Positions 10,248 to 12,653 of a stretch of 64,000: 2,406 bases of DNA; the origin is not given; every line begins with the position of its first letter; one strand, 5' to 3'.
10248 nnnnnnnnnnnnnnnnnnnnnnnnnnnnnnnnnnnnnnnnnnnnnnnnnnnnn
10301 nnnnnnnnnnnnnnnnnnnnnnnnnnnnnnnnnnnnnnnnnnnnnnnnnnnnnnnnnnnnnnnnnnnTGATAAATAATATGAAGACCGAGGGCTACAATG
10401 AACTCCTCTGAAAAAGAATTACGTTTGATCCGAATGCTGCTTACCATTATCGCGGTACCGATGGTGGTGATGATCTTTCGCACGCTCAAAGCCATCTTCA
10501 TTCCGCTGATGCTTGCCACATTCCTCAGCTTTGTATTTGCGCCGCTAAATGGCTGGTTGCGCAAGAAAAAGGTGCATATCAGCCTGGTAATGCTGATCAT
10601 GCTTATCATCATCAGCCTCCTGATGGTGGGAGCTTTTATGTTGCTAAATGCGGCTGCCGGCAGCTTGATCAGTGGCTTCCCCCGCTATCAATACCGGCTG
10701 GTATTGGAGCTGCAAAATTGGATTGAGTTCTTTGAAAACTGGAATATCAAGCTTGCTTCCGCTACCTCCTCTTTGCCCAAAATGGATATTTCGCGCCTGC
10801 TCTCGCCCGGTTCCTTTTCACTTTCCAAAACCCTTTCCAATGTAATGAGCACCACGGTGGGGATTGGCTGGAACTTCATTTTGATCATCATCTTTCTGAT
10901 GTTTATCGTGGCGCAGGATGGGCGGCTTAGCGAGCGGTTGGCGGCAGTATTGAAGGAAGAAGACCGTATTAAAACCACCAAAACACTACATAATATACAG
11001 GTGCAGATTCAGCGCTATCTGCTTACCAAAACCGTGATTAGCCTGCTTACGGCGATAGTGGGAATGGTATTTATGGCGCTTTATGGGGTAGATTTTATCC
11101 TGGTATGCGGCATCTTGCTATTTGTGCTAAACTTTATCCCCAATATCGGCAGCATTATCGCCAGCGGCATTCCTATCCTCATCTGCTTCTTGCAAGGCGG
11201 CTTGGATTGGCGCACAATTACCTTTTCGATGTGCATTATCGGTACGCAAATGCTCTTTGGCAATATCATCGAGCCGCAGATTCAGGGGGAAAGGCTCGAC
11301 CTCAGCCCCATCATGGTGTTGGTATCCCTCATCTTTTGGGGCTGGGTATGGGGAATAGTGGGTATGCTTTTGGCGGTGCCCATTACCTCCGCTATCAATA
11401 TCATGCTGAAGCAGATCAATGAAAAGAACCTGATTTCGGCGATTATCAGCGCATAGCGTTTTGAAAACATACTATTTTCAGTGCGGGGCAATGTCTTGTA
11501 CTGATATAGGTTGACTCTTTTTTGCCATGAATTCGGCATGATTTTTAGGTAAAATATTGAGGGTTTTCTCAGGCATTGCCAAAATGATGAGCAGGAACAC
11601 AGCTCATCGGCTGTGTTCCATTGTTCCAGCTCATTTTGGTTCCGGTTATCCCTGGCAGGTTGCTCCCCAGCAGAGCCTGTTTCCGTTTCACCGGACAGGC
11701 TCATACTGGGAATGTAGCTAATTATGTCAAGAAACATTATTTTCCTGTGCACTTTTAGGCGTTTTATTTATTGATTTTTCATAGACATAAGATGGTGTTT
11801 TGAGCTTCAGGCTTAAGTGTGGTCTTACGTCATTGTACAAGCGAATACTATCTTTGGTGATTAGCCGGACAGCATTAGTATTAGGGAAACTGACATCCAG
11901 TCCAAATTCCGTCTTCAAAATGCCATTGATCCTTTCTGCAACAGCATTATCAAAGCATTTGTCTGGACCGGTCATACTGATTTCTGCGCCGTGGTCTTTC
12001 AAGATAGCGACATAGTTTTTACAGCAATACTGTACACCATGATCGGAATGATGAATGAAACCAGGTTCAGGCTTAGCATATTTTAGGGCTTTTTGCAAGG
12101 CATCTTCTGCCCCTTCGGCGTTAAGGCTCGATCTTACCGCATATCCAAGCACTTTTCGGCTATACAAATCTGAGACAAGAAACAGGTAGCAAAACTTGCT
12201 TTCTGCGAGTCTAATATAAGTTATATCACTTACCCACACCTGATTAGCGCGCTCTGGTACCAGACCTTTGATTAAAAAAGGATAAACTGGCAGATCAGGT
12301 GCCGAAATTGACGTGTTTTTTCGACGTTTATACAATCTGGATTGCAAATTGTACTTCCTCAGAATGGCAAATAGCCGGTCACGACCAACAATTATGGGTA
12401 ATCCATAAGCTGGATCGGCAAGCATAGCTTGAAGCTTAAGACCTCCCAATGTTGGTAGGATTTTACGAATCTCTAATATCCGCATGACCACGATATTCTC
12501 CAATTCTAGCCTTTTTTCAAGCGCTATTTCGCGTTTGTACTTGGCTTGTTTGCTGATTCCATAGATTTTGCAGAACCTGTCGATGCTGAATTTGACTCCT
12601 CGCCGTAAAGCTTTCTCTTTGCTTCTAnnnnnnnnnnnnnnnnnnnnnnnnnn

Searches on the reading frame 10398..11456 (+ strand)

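Call 73: search_protein_families(library=pfam, proteins=[window:10398-11456:+], max_evalue=0.00001)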
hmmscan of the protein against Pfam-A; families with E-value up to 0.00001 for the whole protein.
window:10398-11456:+ (352 aa): 1 family
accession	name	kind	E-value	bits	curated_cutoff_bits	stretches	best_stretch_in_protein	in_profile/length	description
PF01594.21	AI-2E_transport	-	2.3e-54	185.2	34.3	1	17-340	5-326/327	AI-2E family transporter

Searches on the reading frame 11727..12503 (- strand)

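Call 73: search_protein_families(library=pfam, proteins=[window:11727-12503:-], max_evalue=0.00001)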
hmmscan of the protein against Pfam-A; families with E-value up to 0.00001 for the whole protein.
window:11727-12503:- (258 aa): 2 families
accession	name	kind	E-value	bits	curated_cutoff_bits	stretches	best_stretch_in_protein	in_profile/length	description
PF00665.32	rve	-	3.1e-22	79.2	32.6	1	84-183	2-102/102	Integrase core domain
PF13683.12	rve_3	-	9.6e-14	51.3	26.5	1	172-237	2-67/67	Integrase core domain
